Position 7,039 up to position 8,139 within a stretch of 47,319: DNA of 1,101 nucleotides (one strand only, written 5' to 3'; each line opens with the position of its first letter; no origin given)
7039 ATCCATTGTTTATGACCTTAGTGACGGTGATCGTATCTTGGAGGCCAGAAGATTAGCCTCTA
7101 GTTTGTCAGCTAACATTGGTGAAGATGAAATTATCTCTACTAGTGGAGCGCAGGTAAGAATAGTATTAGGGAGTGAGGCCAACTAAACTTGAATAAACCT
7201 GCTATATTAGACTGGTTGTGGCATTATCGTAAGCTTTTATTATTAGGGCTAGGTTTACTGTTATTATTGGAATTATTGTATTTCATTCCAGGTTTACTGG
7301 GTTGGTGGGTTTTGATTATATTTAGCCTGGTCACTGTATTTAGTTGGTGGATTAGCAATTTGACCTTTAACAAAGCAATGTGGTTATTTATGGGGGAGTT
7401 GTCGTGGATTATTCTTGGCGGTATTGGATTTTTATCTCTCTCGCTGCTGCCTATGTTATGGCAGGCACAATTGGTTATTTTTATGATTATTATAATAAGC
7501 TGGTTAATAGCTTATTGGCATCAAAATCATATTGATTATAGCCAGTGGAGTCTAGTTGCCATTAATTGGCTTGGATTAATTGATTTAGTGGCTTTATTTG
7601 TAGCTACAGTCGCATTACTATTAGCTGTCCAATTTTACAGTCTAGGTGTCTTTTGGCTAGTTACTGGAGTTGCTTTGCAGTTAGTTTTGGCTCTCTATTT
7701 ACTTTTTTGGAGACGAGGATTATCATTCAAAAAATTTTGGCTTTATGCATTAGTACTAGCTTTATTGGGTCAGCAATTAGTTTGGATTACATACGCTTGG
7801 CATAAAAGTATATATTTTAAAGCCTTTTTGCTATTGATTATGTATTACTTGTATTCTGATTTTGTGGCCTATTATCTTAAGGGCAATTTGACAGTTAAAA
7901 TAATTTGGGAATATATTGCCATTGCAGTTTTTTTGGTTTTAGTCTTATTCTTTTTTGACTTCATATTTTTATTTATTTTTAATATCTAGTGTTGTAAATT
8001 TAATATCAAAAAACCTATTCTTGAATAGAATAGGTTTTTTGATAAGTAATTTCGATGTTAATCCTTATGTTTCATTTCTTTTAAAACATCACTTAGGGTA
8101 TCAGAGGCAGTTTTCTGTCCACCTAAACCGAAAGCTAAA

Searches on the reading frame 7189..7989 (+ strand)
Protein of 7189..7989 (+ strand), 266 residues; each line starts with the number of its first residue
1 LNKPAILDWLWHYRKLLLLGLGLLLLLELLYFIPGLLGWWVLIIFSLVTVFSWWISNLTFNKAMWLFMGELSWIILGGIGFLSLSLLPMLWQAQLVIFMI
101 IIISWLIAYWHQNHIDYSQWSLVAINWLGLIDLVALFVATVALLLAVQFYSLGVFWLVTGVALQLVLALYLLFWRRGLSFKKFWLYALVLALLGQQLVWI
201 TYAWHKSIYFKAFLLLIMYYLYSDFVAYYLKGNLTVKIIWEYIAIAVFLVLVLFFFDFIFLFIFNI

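Call 97: search_protein_families(library=pfam, proteins=[window:7189-7989:+], max_evalue=0.001)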
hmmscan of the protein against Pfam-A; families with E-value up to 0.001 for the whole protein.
window:7189-7989:+ (266 aa): 1 family
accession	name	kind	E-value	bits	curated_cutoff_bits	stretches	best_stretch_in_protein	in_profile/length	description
PF18900.5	DUF5656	-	0.00024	20.9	23.3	1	85-253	75-238/242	Protein of unknown function (DUF5656)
